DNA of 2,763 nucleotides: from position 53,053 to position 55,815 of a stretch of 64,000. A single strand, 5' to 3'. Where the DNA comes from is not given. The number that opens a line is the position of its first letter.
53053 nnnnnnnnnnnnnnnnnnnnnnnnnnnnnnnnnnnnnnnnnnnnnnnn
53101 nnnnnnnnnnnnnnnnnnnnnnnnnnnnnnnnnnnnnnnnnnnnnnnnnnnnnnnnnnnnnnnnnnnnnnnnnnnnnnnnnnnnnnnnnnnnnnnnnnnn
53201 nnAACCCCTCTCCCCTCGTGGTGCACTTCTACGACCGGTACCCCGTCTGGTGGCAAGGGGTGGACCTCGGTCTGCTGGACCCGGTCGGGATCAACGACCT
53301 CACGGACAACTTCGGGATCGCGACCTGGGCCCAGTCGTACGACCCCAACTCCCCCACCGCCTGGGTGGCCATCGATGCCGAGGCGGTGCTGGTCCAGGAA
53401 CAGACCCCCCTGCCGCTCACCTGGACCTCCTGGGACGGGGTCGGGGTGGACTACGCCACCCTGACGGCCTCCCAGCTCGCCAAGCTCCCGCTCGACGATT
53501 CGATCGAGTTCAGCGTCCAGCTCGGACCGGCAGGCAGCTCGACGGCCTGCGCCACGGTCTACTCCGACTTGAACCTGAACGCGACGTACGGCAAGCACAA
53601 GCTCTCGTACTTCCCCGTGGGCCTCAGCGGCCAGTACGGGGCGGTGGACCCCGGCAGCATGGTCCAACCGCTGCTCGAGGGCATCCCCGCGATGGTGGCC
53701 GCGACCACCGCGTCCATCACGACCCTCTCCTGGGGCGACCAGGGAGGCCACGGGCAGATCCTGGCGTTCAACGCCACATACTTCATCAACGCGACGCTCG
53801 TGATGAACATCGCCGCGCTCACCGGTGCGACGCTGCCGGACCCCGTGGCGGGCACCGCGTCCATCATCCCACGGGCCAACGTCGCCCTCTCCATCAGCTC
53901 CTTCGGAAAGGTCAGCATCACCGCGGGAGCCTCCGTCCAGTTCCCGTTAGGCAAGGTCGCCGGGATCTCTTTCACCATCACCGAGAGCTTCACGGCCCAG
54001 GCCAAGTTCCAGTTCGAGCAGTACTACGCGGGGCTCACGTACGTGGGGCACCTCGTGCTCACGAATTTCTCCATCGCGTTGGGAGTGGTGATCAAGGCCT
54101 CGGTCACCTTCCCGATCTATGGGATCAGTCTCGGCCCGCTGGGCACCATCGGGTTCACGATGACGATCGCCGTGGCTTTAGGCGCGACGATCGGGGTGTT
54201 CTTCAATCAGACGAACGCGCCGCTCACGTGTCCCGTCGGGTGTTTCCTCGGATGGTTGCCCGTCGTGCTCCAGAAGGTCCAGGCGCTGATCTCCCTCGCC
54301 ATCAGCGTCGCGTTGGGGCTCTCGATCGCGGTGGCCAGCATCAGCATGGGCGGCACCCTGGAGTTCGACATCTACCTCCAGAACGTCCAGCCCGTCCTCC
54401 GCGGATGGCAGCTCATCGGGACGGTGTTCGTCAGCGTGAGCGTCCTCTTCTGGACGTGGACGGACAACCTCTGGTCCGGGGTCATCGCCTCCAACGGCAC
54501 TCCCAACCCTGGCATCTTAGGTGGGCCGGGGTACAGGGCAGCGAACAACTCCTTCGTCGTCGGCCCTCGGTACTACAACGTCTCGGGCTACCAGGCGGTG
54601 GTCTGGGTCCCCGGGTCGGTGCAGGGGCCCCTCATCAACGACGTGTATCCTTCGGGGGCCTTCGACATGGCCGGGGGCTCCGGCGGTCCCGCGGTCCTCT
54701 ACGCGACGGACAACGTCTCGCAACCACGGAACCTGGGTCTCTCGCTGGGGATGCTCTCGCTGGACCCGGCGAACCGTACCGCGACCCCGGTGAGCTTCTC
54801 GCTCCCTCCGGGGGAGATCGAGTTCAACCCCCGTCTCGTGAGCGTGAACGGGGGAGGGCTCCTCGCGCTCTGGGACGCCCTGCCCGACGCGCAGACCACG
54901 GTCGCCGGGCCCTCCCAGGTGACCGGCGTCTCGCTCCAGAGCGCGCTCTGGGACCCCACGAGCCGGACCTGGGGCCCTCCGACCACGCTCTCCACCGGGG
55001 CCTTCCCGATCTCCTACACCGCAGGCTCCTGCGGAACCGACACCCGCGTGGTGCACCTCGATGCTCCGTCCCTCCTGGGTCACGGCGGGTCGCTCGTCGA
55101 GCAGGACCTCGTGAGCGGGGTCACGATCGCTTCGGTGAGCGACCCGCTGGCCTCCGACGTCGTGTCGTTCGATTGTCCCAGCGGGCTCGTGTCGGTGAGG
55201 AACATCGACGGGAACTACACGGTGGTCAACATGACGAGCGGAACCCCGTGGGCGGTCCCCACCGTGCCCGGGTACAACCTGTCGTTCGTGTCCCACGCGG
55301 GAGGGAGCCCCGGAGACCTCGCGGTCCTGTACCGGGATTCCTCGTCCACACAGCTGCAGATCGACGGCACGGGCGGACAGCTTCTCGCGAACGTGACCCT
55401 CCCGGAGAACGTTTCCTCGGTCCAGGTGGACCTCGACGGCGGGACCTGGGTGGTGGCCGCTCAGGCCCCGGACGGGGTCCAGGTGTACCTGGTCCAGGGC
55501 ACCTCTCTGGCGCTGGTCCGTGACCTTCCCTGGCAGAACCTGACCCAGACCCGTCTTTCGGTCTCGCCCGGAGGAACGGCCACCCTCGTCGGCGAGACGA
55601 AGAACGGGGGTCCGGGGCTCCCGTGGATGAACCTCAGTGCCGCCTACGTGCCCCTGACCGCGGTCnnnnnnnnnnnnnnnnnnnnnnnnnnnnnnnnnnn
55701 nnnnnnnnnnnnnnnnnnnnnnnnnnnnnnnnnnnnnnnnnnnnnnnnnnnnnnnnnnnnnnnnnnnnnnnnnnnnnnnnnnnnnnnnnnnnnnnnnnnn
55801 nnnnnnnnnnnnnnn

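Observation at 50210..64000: Locus of at least 14 kb: tandem-Lrp regulator followed by three co-oriented giant surface proteins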

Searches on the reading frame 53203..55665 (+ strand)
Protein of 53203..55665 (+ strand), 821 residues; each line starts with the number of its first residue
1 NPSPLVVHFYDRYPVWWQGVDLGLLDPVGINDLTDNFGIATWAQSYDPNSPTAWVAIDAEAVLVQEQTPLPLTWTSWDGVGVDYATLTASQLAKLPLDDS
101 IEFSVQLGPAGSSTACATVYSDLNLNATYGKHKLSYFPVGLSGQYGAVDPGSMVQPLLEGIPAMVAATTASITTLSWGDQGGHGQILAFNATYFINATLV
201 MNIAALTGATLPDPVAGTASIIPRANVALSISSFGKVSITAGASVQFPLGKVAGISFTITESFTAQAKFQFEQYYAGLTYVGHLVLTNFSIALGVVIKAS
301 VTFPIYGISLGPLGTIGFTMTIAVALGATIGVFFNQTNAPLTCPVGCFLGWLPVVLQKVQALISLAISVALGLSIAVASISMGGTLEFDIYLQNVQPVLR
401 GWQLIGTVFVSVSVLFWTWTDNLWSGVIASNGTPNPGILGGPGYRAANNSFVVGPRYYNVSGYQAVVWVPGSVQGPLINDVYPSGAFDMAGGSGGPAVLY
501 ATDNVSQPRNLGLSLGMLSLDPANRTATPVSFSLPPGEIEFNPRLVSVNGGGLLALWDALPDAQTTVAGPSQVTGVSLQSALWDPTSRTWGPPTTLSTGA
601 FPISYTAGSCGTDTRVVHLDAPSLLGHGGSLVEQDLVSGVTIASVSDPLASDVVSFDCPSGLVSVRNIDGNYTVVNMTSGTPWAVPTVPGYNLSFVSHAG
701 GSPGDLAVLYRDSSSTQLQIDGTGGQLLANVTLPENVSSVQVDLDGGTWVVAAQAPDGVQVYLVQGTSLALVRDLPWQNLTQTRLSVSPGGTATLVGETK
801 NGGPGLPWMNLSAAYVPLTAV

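Call 23: search_solved_structures(query=A2, max_evalue=10)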
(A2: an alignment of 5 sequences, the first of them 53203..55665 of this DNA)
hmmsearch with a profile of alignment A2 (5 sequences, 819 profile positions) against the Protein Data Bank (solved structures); distinct sequences matched with E-value up to 10: 1.
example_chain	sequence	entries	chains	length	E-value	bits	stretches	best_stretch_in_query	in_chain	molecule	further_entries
2zvv_A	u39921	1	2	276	1.2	10.2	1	620-671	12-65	Proliferating cellular nuclear antigen 1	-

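Call 33: search_protein_representatives(alignment_id=A2)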
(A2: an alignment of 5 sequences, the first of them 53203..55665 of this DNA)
Query: 5 sequences, 819 profile positions. Proteins with E-value up to 0.001 (for the whole library): 93; up to 1e-10: 83; up to 1e-30: 70. The best 93 are listed.
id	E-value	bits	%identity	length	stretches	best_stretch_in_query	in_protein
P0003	0.0e+00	1436.0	-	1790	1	1-819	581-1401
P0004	0.0e+00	1319.2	-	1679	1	1-819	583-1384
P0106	0.0e+00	1122.3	-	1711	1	1-819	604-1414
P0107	8.1e-261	884.0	-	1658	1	1-819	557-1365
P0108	5.3e-186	636.6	-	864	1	251-819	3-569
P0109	1.1e-82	294.9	-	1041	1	78-816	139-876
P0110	1.3e-82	294.6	-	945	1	166-814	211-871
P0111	1.8e-82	294.1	-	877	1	181-812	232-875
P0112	4.6e-82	292.7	-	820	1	182-774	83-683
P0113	4.6e-82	292.7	-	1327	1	180-794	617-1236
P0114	9.3e-82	291.7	-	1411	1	181-809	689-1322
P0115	1.6e-80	287.7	-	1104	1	185-815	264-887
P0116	9.1e-79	281.9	-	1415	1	180-761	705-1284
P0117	8.0e-78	278.7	-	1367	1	184-794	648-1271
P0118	1.3e-77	278.0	-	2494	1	187-816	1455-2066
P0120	1.3e-76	274.7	-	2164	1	168-816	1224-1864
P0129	2.5e-70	254.0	-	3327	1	185-817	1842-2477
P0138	8.4e-64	232.4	-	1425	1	185-811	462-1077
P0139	3.0e-63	230.5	-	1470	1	186-816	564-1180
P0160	7.8e-53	196.1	-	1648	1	182-716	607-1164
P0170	4.6e-34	134.0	-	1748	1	283-788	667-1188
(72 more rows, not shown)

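Call 34: predict_structure(alignment_id=A2)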
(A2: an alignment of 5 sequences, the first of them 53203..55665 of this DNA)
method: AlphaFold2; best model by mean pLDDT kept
length: 821 residues; sequences in the alignment: 5
mean_pLDDT: 44.7   pTM: 0.32
mean pLDDT of the five models: 44.7, 41.1, 39.5, 38.8, 36.7
residues with pLDDT >= 90: 1; 70-90: 112; 50-70: 169; < 50: 539
segments of 3 or more residues with pLDDT < 50: 1-57, 74-85, 87-168, 170-172, 174-199, 203-255, 269-285, 309-314, 336-353, 377-384, 394-612, 621-628, 800-811
pLDDT, mean of each block of 10 residues (from residue 1): 29 23 24 32 31 41 53 43 47 42 44 37 32 22 25 37 46 41 25 42 43 30 46 39 43 47 50 28 45 60 53 51 64 50 35 51 64 47 49 45 39 29 21 21 21 20 21 22 21 29 26 34 39 32 30 25 22 27 33 30 33 56 39 60 63 65 67 74 72 78 81 84 80 80 81 81 86 74 67 60 32 58 38
secondary structure, 60 per line:
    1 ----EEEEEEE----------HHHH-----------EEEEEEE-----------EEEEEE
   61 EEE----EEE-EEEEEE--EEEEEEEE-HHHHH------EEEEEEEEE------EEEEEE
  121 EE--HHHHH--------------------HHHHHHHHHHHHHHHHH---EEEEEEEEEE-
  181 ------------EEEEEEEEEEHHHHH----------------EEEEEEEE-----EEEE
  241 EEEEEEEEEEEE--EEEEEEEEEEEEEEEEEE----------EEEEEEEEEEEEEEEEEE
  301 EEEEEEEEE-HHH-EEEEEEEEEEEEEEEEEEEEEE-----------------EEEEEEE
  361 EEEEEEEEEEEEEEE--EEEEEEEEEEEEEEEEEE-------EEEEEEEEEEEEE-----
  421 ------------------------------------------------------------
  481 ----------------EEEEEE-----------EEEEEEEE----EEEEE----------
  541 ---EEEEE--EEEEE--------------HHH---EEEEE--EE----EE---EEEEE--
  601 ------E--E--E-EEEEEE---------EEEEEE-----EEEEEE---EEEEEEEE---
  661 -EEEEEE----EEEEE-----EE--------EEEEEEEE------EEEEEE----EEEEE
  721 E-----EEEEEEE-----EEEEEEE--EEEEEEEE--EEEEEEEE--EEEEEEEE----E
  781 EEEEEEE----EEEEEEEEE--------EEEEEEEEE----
elements in order (helices of 4 or more, strands of 3 or more residues): E5-11 H22-25 E37-43 E55-63 E68-70 E72-77 E80-87 H89-93 E100-108 E115-122 H125-129 H150-166 E170-179 E193-202 H203-207 E224-231 E237-252 E255-272 E283-309 E315-336 E354-375 E378-395 E403-415 E497-502 E514-521 E526-530 E544-548 E551-555 E576-580 E594-598 E615-620 E630-635 E641-646 E650-657 E662-667 E672-676 E692-699 E706-711 E716-721 E727-733 E739-745 E748-755 E758-765 E768-775 E780-787 E792-800 E809-817

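Call 42: list_cluster_members(proteins=[P0106, P0113, P0114, P0118, P0120, P0129, P0138, P0139, P0160, P0170])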
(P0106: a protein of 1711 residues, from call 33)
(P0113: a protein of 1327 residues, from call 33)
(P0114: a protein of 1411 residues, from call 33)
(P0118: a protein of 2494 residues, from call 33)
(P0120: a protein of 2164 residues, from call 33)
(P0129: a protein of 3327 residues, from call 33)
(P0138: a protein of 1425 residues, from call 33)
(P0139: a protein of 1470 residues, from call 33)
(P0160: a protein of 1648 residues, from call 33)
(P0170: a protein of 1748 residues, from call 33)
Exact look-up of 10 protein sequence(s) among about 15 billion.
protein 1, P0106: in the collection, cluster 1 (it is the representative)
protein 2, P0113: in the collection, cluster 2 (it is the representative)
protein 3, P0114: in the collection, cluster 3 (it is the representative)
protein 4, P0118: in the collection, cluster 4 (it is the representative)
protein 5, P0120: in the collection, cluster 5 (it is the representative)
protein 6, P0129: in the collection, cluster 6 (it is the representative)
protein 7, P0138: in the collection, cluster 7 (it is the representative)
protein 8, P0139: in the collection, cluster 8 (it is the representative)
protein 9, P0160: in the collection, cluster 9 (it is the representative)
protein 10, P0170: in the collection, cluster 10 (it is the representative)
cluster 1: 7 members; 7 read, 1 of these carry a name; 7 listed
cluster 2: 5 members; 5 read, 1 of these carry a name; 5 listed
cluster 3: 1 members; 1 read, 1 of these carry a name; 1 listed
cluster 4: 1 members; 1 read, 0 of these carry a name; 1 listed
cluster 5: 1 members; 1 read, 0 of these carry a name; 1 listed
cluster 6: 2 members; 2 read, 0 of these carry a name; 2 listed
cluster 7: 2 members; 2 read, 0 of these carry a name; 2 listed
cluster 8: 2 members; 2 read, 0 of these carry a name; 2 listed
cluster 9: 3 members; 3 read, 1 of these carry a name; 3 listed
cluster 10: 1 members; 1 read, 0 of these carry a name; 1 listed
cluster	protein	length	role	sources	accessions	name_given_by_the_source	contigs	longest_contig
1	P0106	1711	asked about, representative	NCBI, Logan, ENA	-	-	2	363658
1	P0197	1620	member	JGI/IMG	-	hypothetical protein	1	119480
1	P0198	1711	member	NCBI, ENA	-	-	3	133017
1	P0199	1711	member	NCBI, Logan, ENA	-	-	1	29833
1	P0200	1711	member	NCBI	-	-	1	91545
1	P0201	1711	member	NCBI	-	-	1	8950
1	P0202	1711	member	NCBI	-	-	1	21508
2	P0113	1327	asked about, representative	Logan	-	-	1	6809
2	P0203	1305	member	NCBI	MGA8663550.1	MAG: kelch repeat-containing protein [Thermoplasmata archaeon]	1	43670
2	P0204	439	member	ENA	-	-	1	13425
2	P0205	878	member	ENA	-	-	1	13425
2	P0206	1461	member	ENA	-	-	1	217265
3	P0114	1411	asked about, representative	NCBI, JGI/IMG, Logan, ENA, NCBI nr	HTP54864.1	MAG TPA: hypothetical protein VML94_07930 [Thermoplasmata archaeon] | hypothetical protein [Thermoplasmata archaeon]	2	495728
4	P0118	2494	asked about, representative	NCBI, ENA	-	-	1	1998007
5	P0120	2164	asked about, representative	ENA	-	-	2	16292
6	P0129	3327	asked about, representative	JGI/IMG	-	-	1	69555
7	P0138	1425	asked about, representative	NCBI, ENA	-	-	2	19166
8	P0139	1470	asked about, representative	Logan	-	-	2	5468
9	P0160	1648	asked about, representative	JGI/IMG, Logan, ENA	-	hypothetical protein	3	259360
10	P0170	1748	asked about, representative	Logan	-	-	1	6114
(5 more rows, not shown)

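Call 43: search_protein_families(library=pfam, proteins=[P0114, P0118, P0120, P0138, P0160], max_evalue=0.01)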
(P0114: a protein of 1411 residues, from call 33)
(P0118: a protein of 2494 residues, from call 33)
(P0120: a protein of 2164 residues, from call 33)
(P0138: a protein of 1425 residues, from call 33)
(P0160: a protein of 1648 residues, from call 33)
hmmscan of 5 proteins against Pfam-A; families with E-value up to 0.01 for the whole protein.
P0114 (1411 aa): 3 families
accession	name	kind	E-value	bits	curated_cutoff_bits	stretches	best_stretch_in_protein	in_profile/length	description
PF24681.1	Kelch_KLHDC2_KLHL20_DRC7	-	1.1e-18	67.8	50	1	104-306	37-221/221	KLHDC2/KLHL20/DRC7 Kelch-repeats domain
PF24981.1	Beta-prop_ATRN-LZTR1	-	8.8e-10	38.8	50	1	196-309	3-118/289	Attractin/LZTR1 beta-propeller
PF13418.12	Kelch_4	-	1.1e-09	38.5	21.6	1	236-271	1-35/49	Galactose oxidase, central domain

P0118 (2494 aa): 7 families
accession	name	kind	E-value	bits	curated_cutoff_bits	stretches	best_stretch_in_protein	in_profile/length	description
PF18998.6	Flg_new_2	-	2.1e-15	56.9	23.6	4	2241-2311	4-70/73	Divergent InlB B-repeat domain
PF02369.22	Big_1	-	3.3e-12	46.8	34.9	1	764-853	3-92/93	Bacterial Ig-like domain (group 1)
PF16640.11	Big_3_5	-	5e-09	37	35.5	1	1234-1317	3-86/88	Bacterial Ig-like domain (group 3)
PF18911.6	PKD_4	-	1.2e-05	25.7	27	1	585-649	14-79/85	PKD domain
PF00353.25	HemolysinCabind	-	1.6e-05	25.2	23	2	2445-2478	2-35/36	RTX calcium-binding nonapeptide repeat (4 copies)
PF10102.14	DUF2341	-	5.4e-05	24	23.4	1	272-369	3-81/84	Domain of unknown function (DUF2341)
PF13620.12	CarboxypepD_reg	-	0.0051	17.6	32.3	1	781-845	1-63/82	Carboxypeptidase regulatory-like domain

P0120 (2164 aa): 9 families
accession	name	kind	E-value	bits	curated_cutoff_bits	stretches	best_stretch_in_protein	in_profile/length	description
PF18911.6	PKD_4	-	6.2e-33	113.1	27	2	892-956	11-77/85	PKD domain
PF00801.26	PKD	-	1.5e-19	70.2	23.5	3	889-958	5-76/80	PKD domain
PF13620.12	CarboxypepD_reg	-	5.1e-09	36.8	32.3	1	637-713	6-81/82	Carboxypeptidase regulatory-like domain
PF13715.12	CarbopepD_reg_2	-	6.7e-07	29.7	32.2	1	640-715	8-78/88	CarboxypepD_reg-like domain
PF22352.2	K319L-like_PKD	-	0.00013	22.4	27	1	734-795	14-83/84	K319L-like, PKD domain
PF17802.7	SpaA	-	0.00031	21.3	23.1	0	642-700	12-73/91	Prealbumin-like fold domain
PF17210.9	SdrD_B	-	0.00086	19.9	29.7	1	644-692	22-70/112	SdrD B-like domain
PF22898.2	NOMO1-like_1st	-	0.0015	19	27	0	823-871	28-74/85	BOS complex subunit NOMO1-like, first beta sandwich domain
PF11974.14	bMG3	-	0.0054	17.1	34.9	0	633-681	15-62/103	Bacterial alpha-2-macroglobulin MG3 domain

P0138 (1425 aa): 2 families
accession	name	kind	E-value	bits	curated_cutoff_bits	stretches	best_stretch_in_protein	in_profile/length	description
PF13620.12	CarboxypepD_reg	-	0.00015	22.5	32.3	1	1331-1388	16-81/82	Carboxypeptidase regulatory-like domain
PF13715.12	CarbopepD_reg_2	-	0.0044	17.4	32.2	1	1331-1390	16-78/88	CarboxypepD_reg-like domain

P0160 (1648 aa): 0 families

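Call 45: find_encoding_contigs(protein=P0114, flank=10000, max_places=1)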
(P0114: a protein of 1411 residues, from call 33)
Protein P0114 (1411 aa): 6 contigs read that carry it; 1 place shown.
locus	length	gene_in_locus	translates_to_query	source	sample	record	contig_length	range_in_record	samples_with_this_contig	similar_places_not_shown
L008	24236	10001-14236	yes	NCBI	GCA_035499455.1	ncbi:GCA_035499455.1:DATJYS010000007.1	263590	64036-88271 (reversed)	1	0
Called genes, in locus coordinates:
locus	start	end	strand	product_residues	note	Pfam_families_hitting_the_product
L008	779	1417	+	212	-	-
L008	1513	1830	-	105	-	PF04993:TfoX_N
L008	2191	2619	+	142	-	PF13527:Acetyltransf_9 (faint), PF00583:Acetyltransf_1, PF13673:Acetyltransf_10, PF13508:Acetyltransf_7, PF08445:FR47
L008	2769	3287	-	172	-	-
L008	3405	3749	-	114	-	PF04014:MazE_antitoxin (weak)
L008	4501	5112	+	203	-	-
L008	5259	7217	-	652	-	PF00211:Guanylate_cyc, PF00515:TPR_1 (faint), PF07719:TPR_2 (faint), PF13414:TPR_11 (faint), PF13431:TPR_17 (faint), PF13432:TPR_16 (faint), PF14559:TPR_19 (faint)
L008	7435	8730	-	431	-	PF00924:MS_channel_2nd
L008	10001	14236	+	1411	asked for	PF13415:Beta-prop_FBX42, PF24681:Kelch_KLHDC2_KLHL20_DRC7, PF24981:Beta-prop_ATRN-LZTR1 (weak)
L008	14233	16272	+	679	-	PF24681:Kelch_KLHDC2_KLHL20_DRC7, PF13415:Beta-prop_FBX42 (weak), PF24681:Kelch_KLHDC2_KLHL20_DRC7 (weak), PF00801:PKD (weak), PF18911:PKD_4 (weak), PF00801:PKD, PF18911:PKD_4, PF00801:PKD, +1 more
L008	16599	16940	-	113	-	PF01934:HepT-like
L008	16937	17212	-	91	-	PF01909:NTP_transf_2, PF18765:Polbeta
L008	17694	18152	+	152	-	PF18029:Glyoxalase_6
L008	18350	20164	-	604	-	-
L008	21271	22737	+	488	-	PF02976:MutH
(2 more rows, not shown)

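Call 46: find_encoding_contigs(protein=P0118, flank=10000, max_places=1)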
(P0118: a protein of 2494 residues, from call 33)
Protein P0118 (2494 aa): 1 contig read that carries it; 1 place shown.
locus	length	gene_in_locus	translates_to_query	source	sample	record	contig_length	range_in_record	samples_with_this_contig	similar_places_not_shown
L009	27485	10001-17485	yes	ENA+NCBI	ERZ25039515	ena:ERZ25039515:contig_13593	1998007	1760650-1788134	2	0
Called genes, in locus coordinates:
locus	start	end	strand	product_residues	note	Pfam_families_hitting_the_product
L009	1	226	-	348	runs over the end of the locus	PF01658:Inos-1-P_synth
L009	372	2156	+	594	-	PF00587:tRNA-synt_2b (weak), PF03129:HGTP_anticodon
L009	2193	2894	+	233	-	PF01865:PhoU_div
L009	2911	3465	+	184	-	PF02778:tRNA_int_endo_N, PF01974:tRNA_int_endo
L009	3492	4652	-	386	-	PF00483:NTP_transferase, PF24894:Hexapep_GlmU (weak), PF25084:LbH_EIF2B, PF25087:GMPPB_C, PF00132:Hexapep (faint)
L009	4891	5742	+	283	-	PF01040:UbiA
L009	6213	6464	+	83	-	-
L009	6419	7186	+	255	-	-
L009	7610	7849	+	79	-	-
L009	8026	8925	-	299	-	PF01545:Cation_efflux, PF16916:ZT_dimer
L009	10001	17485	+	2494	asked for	PF18911:PKD_4 (weak), PF02369:Big_1, PF16640:Big_3_5, PF00353:HemolysinCabind (faint), PF18998:Flg_new_2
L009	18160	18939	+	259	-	-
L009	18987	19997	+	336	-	-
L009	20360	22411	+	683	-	-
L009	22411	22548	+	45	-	-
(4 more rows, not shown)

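Call 51: search_protein_families(library=pfam, proteins=[window:53203-55665:+], max_evalue=5)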
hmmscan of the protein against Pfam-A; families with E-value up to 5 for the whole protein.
window:53203-55665:+ (821 aa): 0 families

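Call 62: find_related_loci(query=A2, collection=genome_contigs, flank=10000)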
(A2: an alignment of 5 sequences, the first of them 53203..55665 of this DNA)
Query A2 (821 aa) in genome_contigs; peptide patterns used: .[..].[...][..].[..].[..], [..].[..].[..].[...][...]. (x = any residue, [..] = any of these).
39 stretches matched a pattern; 9 encode a relative of the query (tblastn E <= 1e-3); 8 distinct loci.
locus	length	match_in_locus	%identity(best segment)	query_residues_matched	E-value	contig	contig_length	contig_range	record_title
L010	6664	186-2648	98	1-821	0e+0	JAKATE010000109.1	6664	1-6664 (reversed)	MAG: Thermoplasmata archaeon isolate YP2.bin30 NODE_10522_length_6664_cov_1.685636, whole genome shotgun sequence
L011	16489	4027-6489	97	1-821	0e+0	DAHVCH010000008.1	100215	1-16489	MAG TPA_asm: Thermoplasmata archaeon isolate clean3262 NODE_8_length_100215_cov_5.321856, whole genome shotgun sequence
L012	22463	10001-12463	78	1-821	0e+0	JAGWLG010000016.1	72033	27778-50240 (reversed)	MAG: Thermoplasmata archaeon isolate REEB18 contig-150_315, whole genome shotgun sequence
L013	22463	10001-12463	62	1-821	0e+0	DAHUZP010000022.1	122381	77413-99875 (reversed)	MAG TPA_asm: Thermoplasmata archaeon isolate clean282 k141_870318, whole genome shotgun sequence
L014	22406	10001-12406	43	1-821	0e+0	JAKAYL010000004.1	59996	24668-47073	MAG: Thermoplasmata archaeon isolate YS4.bin60 NODE_252_length_59996_cov_9.612788, whole genome shotgun sequence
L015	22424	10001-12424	38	1-818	1e-150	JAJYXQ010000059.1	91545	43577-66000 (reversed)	MAG: Thermoplasmata archaeon isolate FK3.bin56 NODE_384_length_91545_cov_2.626354, whole genome shotgun sequence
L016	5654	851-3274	38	1-818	1e-151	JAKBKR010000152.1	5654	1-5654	MAG: bacterium isolate DX1.bin10 NODE_21837_length_5654_cov_2.109644, whole genome shotgun sequence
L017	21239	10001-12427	37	1-818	1e-149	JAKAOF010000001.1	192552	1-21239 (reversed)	MAG: Thermoplasmata archaeon isolate YF1.bin117 NODE_36_length_192552_cov_21.860694, whole genome shotgun sequence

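Call 70: find_encoding_contigs(protein=P0160, flank=8000, max_places=1)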
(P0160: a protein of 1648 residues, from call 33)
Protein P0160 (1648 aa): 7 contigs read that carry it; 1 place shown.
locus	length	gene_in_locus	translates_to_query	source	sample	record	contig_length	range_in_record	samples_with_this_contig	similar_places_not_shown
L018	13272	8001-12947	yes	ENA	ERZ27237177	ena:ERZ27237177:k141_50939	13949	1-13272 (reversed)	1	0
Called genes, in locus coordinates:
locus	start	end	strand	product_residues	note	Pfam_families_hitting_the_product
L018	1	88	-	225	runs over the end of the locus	PF01015:Ribosomal_S3Ae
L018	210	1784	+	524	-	PF03483:B3_4, PF03484:B5, PF17759:tRNA_synthFbeta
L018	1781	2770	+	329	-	PF17835:NOG1_N, PF01926:MMR_HSR1, PF02421:FeoB_N, PF06858:NOG1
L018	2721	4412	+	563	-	PF00749:tRNA-synt_1c, PF03950:tRNA-synt_1c_C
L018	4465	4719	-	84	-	PF05239:PRC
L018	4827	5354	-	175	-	PF13489:Methyltransf_23 (weak)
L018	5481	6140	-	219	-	PF00578:AhpC-TSA, PF08534:Redoxin, PF10417:1-cysPrx_C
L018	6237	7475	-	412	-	PF07690:MFS_1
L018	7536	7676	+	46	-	-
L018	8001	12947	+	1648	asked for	-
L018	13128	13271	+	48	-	?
